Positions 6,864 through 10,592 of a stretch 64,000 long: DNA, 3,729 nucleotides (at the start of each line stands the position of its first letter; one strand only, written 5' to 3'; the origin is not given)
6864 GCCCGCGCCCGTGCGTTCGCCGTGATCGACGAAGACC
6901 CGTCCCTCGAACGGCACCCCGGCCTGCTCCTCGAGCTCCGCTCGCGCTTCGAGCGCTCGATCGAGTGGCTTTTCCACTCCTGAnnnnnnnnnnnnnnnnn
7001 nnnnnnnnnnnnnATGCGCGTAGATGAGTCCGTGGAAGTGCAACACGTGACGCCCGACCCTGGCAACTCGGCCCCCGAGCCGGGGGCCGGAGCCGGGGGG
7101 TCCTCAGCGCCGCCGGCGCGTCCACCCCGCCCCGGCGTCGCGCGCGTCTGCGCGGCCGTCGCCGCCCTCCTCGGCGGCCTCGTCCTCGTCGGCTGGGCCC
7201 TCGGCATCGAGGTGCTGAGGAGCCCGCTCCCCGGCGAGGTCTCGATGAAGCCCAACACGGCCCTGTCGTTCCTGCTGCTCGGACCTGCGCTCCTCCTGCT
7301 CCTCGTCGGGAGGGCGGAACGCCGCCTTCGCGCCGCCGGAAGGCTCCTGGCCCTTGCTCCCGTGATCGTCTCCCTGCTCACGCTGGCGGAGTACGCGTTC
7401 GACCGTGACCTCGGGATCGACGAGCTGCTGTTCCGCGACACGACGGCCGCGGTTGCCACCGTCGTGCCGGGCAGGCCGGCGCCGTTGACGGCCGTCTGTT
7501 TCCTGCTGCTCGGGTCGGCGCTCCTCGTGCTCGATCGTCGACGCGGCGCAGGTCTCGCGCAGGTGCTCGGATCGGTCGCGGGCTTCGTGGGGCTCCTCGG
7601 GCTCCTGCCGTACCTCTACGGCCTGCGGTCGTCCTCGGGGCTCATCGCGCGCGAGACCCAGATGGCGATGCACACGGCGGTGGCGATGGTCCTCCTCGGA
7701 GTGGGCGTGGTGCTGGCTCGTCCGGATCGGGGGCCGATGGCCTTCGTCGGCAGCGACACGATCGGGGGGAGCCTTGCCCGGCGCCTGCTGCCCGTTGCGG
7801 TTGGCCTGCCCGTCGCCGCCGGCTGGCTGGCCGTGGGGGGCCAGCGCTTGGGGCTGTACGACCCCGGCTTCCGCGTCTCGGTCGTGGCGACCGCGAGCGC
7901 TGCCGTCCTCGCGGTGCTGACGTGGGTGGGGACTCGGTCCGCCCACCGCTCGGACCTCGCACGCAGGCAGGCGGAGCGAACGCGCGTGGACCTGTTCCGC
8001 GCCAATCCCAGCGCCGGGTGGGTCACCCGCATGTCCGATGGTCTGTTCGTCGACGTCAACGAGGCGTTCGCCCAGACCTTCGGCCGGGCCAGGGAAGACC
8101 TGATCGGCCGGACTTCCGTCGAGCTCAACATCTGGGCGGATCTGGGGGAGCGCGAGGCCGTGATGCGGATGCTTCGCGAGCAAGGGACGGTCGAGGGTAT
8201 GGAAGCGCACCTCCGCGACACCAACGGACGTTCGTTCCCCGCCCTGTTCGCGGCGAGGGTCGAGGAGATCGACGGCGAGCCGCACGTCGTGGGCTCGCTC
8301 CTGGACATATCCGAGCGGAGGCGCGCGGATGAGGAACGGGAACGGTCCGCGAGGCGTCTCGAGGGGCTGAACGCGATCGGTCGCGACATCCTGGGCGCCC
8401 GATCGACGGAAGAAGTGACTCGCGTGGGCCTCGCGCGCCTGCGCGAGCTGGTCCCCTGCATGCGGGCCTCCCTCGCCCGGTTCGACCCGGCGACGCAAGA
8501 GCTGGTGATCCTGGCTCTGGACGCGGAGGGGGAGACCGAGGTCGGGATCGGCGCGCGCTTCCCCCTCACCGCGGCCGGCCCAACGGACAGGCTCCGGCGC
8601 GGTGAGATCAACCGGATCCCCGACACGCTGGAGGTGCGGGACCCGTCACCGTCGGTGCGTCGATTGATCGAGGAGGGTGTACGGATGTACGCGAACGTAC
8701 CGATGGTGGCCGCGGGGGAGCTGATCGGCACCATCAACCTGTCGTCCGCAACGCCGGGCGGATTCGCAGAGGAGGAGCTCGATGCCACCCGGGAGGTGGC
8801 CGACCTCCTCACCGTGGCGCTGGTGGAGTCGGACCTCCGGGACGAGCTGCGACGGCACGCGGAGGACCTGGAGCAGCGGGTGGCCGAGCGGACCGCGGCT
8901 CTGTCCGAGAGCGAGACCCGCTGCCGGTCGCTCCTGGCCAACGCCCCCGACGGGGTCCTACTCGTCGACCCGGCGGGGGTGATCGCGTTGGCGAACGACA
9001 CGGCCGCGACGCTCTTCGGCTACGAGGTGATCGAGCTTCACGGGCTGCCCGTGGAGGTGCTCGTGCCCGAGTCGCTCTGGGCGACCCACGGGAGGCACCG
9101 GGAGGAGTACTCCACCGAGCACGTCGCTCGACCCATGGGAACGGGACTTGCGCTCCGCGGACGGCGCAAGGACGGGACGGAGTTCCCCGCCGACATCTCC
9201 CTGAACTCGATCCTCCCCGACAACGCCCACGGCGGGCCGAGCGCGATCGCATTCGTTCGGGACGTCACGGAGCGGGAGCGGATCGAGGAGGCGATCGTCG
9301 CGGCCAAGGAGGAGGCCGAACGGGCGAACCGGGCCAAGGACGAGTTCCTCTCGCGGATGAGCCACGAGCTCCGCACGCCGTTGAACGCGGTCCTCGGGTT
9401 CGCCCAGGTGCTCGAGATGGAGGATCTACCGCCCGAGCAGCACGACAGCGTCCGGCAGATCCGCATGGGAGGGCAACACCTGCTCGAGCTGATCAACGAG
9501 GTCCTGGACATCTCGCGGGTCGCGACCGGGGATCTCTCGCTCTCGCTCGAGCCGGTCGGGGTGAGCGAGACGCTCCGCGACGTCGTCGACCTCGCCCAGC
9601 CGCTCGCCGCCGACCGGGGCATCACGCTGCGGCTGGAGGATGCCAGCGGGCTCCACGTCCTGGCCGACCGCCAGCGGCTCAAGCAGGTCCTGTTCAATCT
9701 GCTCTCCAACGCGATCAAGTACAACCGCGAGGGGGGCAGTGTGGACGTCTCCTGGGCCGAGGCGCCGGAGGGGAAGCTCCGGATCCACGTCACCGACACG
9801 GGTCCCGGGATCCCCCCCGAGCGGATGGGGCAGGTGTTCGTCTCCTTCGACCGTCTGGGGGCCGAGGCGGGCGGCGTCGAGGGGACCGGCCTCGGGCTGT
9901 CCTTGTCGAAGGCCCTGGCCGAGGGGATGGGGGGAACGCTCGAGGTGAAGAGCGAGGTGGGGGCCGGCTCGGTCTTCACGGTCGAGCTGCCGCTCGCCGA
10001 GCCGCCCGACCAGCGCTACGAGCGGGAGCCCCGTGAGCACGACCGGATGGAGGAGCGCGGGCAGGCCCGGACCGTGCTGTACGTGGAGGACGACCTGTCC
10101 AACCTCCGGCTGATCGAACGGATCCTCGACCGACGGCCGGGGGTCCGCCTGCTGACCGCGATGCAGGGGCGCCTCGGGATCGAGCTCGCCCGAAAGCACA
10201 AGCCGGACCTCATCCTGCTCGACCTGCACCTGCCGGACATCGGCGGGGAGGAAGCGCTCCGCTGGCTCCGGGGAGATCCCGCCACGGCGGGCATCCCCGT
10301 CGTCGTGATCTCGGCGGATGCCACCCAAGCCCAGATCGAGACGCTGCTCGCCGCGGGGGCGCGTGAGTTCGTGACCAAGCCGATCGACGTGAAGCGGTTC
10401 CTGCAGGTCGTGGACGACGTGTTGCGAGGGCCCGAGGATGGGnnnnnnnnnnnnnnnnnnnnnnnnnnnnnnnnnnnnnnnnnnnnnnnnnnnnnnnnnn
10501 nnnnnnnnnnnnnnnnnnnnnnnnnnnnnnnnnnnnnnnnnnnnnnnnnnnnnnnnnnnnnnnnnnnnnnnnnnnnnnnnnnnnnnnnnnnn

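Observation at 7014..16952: A 10-kb two-component signalling island replaces the usual recG–rsmD intergenic content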

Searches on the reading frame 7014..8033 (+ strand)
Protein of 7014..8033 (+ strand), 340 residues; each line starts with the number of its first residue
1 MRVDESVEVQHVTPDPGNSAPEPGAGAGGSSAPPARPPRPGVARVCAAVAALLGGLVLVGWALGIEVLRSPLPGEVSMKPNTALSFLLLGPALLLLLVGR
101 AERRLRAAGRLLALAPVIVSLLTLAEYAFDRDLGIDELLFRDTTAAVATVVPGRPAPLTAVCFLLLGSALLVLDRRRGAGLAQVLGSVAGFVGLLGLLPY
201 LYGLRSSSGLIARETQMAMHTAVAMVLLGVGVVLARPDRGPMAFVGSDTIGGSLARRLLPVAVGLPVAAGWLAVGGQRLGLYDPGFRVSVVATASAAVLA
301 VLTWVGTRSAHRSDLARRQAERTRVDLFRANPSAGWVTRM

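Call 36: search_protein_families(library=pfam, proteins=[window:7014-8033:+], max_evalue=5)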
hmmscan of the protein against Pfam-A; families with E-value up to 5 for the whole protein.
window:7014-8033:+ (340 aa): 1 family
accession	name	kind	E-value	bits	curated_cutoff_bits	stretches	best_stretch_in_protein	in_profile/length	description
PF20064.4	DUF6463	-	3.1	8.1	26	0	58-124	23-89/119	Family of unknown function (DUF6463)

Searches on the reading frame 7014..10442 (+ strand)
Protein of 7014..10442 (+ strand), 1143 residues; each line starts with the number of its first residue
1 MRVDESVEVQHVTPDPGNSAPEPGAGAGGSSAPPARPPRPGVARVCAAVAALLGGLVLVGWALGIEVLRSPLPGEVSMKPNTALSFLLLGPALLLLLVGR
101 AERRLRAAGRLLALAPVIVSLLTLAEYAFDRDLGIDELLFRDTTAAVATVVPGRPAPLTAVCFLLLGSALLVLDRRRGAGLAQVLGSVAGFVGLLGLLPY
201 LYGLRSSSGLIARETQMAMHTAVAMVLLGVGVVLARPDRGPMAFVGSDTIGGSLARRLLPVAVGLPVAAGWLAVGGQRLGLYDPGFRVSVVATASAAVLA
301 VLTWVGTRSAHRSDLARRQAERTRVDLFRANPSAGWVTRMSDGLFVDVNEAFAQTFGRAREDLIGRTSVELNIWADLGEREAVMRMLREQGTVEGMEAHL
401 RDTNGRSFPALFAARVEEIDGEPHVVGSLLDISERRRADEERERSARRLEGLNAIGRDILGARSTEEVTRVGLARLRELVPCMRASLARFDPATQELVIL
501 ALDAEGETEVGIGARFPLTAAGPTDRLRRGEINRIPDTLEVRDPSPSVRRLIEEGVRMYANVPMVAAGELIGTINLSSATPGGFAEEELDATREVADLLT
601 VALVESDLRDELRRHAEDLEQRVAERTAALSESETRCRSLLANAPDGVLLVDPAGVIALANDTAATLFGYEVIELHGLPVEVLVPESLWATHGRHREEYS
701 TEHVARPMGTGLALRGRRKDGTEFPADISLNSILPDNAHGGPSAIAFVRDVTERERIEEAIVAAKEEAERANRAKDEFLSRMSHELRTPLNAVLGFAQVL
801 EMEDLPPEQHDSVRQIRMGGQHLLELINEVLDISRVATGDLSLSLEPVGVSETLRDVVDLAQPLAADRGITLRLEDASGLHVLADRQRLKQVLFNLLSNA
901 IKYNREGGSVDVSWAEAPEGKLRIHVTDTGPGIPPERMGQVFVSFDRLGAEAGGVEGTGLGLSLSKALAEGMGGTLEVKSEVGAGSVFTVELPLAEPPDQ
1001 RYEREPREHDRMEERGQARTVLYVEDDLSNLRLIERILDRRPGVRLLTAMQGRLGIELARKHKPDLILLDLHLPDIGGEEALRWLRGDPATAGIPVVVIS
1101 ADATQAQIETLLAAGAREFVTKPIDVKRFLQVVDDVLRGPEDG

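Call 5: search_protein_families(library=pfam, proteins=[window:7014-10442:+], max_evalue=0.01)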
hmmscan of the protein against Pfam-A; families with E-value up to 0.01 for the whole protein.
window:7014-10442:+ (1143 aa): 9 families
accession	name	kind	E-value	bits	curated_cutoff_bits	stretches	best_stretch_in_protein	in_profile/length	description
PF02518.31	HATPase_c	-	8e-29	100.8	26.4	1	885-995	2-110/111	Histidine kinase-, DNA gyrase B-, and HSP90-like ATPase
PF00072.30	Response_reg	-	1.2e-20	74.2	30.2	1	1021-1133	1-110/111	Response regulator receiver domain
PF13426.13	PAS_9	-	1.2e-19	70.9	27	2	645-753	1-103/103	PAS domain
PF00512.31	HisKA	-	4.2e-18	65.6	26.9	1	774-837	1-64/66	His Kinase A (phospho-acceptor) domain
PF00989.32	PAS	-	6.2e-18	65.3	22.6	2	637-733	3-96/113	PAS fold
PF08448.16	PAS_4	-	9.4e-14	52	23.1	2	341-437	13-110/110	PAS fold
PF13185.12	GAF_2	-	5.5e-12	46.5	28.6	1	462-603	1-135/136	GAF domain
PF13188.13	PAS_8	-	1.2e-11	44.4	21.8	1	638-686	4-49/65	PAS domain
PF01590.32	GAF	-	2.2e-10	41.6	22.4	1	466-603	3-133/133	GAF domain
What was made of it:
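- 7014..10445 (+): g2: intact membrane hybrid histidine kinase. It has about 8 TM helices, then PAS-GAF-PAS-HisKA-HATPase_c-REC. The likely true start is GTG 7047. Pfam (call 5).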

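Call 28: find_homologous_proteins(query=window:7014-10442:+, max_evalue=1e-60)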
Query window:7014-10442:+ (1143 aa): 95 proteins with E <= 1e-60 among 8000 candidates.
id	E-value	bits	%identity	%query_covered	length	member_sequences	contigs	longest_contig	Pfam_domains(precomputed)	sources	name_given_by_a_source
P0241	0.0e+0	2466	100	100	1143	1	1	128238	PF13426.14,PF13188.14,PF13185.13,PF01590.33,PF08448.17,PF02518.32,PF00512.32,PF00989.32,PF00072.31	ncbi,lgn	-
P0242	0.0e+0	1627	70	99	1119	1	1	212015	PF13426.14,PF13188.14,PF13185.13,PF01590.33,PF08448.17,PF02518.32,PF00512.32,PF00989.32,PF00072.31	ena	-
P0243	2.6e-274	931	52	50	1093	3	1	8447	PF08447.19,PF13426.14,PF13188.14,PF13185.13,PF01590.33,PF08448.17,PF02518.32,PF00512.32,PF00989.32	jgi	jgi:PAS domain S-box-containing protein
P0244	6.2e-173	596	37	96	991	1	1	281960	PF13426.14,PF13188.14,PF13185.13,PF01590.33,PF02518.32,PF13492.13,PF00512.32,PF00989.32,PF00072.31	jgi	jgi:PAS domain S-box-containing protein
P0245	1.2e-172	595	49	44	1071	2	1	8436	PF08447.19,PF13426.14,PF13188.14,PF08448.17,PF02518.32,PF00512.32,PF00989.32,PF00072.31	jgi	jgi:PAS domain S-box-containing protein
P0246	9.9e-163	562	45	44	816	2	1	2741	PF08447.19,PF13426.14,PF13581.13,PF08448.17,PF02518.32,PF00512.32,PF00989.32,PF00072.31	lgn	-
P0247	1.0e-148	516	47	45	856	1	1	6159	PF08447.19,PF13426.14,PF08448.17,PF02518.32,PF00512.32,PF00989.32,PF00072.31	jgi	jgi:PAS domain S-box-containing protein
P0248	1.9e-148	515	48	45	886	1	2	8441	PF08447.19,PF13426.14,PF08448.17,PF02518.32,PF00512.32,PF00989.32,PF00072.31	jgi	jgi:PAS domain S-box-containing protein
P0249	4.6e-148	513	38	45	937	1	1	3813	PF08447.19,PF02518.32,PF00512.32,PF00072.31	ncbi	-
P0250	4.4e-147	510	46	45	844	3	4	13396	PF08447.19,PF13426.14,PF08448.17,PF02518.32,PF00512.32,PF00989.32,PF00072.31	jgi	jgi:PAS domain S-box-containing protein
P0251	2.5e-145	504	49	37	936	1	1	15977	PF08447.19,PF13426.14,PF13188.14,PF13581.13,PF08448.17,PF02518.32,PF00512.32,PF00989.32,PF00072.31,PF14598.13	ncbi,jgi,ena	ncbi:MAG TPA: PAS domain S-box protein [Longimicrobium sp.]|jgi:PAS domain S-box-containing protein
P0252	3.3e-144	501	47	45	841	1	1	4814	PF08447.19,PF13426.14,PF08448.17,PF02518.32,PF00512.32,PF00989.32,PF00072.31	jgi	jgi:PAS domain S-box-containing protein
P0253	6.5e-142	493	47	45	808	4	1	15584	PF08447.19,PF13426.14,PF13581.13,PF08448.17,PF02518.32,PF00512.32,PF00989.32,PF00072.31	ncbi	ncbi:MAG: ATP-binding protein [Longimicrobiaceae bacterium]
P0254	9.5e-141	489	47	45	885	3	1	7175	PF08447.19,PF13426.14,PF08448.17,PF02518.32,PF00512.32,PF00989.32,PF00072.31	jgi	jgi:PAS domain S-box-containing protein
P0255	1.2e-136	476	50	35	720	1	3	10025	PF02518.32,PF00512.32,PF00072.31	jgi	jgi:signal transduction histidine kinase/CheY-like chemotaxis protein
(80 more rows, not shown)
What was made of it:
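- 7014..10445 (+): 70% amino-acid ortholog P0242 (call 28).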

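Call 29: find_encoding_contigs(protein=P0242, flank=10000, max_places=3)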
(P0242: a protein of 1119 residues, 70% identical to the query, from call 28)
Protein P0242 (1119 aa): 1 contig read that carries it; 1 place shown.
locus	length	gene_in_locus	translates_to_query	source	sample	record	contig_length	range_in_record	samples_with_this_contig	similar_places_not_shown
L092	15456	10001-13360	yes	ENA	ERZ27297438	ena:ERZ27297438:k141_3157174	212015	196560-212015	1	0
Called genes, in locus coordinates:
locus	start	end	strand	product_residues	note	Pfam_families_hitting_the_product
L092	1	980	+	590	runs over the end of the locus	PF20176:DUF6541 (faint)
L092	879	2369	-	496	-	PF26314:MptA_B_family, PF09594:GT87 (weak)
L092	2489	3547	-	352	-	PF21016:RlmN_N (weak), PF04055:Radical_SAM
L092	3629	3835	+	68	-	-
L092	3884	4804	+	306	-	PF02574:S-methyl_trans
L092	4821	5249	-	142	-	-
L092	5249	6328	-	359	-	PF10092:DUF2330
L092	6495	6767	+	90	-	-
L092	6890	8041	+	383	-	PF00890:FAD_binding_2 (weak), PF01266:DAO, PF01494:FAD_binding_3 (faint), PF03486:HI0933_like (faint), PF07992:Pyr_redox_2 (faint), PF13454:NAD_binding_9 (faint), PF13738:Pyr_redox_3 (faint), PF01593:Amino_oxidase (weak)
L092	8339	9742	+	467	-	PF00483:NTP_transferase (weak), PF12804:NTP_transf_3, PF01066:CDP-OH_P_transf (weak)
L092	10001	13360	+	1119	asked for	PF01590:GAF, PF13185:GAF_2, PF00989:PAS, PF08448:PAS_4, PF13188:PAS_8, PF13426:PAS_9, PF00512:HisKA, PF02518:HATPase_c, +1 more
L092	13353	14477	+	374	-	-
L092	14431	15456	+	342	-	?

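Call 49: search_protein_families(library=ncbifam, proteins=[window:7047-10442:+], max_evalue=1)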
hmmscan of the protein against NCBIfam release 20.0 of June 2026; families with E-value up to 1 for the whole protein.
window:7047-10442:+ (1132 aa): 165 families (the best 25 are shown)
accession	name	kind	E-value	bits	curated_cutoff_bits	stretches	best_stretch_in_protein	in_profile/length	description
TIGR02956.1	TMAO_torS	equivalog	3e-86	290.4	676.5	2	752-1128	452-822/967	TMAO reductase system sensor histidine kinase/response regulator TorS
NF038297.2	hybrid_HK_HrmK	equivalog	5.1e-71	240.1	725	1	732-1122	203-604/607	hybrid histidine kinase/response regulator HrmK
NF041947.1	LuxQ_Vibrio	equivalog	5.7e-70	236.2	1200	1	733-1119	441-832/843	quorum-sensing autoinducer 2 sensor kinase/phosphatase LuxQ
NF008302.0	PRK11091.1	equivalog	1.1e-69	235.6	838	1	602-1126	130-643/779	aerobic respiration two-component sensor histidine kinase ArcB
NF008318.0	PRK11107.1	equivalog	4.2e-69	233.6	890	2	752-990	281-525/920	two-component sensor histidine kinase BarA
NF011874.0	PRK15347.1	equivalog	1.7e-66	225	852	3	748-985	382-616/921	two component system sensor kinase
NF046044.1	PnpS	equivalog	1.8e-59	201.7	400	2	756-982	162-390/390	two-component system histidine kinase PnpS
NF047874.1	MASE3_PAS_HK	subfamily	5.4e-57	194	560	1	597-999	235-641/655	MASE3 domain-containing sensor histidine kinase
NF045901.1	HisKinLetSLeg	equivalog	1.6e-56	191.9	1650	2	752-1000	281-533/906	two-component system sensor histidine kinase LetS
NF041593.1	histid_kinase_PdhS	equivalog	4.3e-53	180.5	2000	1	611-982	654-1034/1041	cell-division control histidine kinase PdhS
NF041832.1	near_NosP_CTERM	subfamily_domain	3.6e-52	177.7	400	1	758-1118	1-362/370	NahK/ErcS family hybrid sensor histidine kinase/response regulator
TIGR02966.1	phoR_proteo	equivalog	6.3e-49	166.8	334.2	1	622-980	4-332/333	phosphate regulon sensor histidine kinase PhoR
NF008543.0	PRK11466.1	equivalog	1.9e-48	165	982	1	753-1126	433-798/914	TMAO reductase system sensor histidine kinase/response regulator TorS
NF041880.1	EPS_EpsF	equivalog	3.6e-46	157.7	900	2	603-982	125-492/492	response regulator EpsF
NF008468.0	PRK11360.1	equivalog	3.6e-45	154.4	646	1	609-985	253-610/616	two-component system sensor histidine kinase AtoS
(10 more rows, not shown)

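Call 61: find_encoding_contigs(protein=P0244, flank=8000, max_places=2)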
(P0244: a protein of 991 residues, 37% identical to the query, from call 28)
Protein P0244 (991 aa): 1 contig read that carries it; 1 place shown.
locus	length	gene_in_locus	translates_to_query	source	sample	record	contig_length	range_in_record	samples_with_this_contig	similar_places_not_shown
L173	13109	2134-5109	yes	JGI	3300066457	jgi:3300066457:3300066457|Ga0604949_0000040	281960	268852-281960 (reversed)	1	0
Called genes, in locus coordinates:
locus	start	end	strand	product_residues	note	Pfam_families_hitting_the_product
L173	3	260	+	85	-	?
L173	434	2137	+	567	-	PF00072:Response_reg, PF00512:HisKA, PF02518:HATPase_c, PF00072:Response_reg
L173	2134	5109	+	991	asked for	PF01590:GAF, PF13185:GAF_2, PF13492:GAF_3 (weak), PF00989:PAS, PF13188:PAS_8 (weak), PF00512:HisKA, PF02518:HATPase_c, PF00072:Response_reg, +1 more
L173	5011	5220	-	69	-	-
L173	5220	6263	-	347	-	PF00478:IMPDH (weak), PF03060:NMO, PF00977:His_biosynth (faint), PF04481:DUF561 (weak)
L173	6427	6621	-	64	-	-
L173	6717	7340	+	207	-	-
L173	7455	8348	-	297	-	PF00126:HTH_1, PF03466:LysR_substrate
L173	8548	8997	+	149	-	PF02566:OsmC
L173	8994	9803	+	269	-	PF00989:PAS (weak), PF13188:PAS_8, PF13426:PAS_9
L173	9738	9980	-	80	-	-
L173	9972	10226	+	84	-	PF04226:Transgly_assoc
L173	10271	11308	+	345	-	PF00487:FA_desaturase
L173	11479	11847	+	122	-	-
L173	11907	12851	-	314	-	PF01210:NAD_Gly3P_dh_N, PF02558:ApbA, PF08546:ApbA_C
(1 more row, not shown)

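Call 62: find_encoding_contigs(protein=P0243, flank=8000, max_places=2)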
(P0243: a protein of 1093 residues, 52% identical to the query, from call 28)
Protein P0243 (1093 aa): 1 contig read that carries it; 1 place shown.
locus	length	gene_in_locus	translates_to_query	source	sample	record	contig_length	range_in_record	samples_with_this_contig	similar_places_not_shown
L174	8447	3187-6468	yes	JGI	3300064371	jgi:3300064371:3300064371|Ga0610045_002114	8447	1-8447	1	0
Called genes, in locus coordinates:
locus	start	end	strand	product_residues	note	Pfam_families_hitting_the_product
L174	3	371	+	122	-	?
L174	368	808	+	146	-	PF00072:Response_reg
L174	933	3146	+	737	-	PF17191:RecG_wedge, PF01336:tRNA_anti-codon (weak), PF00270:DEAD, PF00271:Helicase_C, PF19833:RecG_dom3_C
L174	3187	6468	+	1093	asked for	PF00989:PAS, PF13426:PAS_9, PF08447:PAS_3, PF01590:GAF, PF13185:GAF_2, PF00989:PAS, PF08448:PAS_4, PF00512:HisKA, +3 more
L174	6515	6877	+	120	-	PF00072:Response_reg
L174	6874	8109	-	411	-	PF00072:Response_reg, PF07730:HisKA_3, PF13581:HATPase_c_2 (weak), PF02518:HATPase_c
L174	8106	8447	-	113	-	?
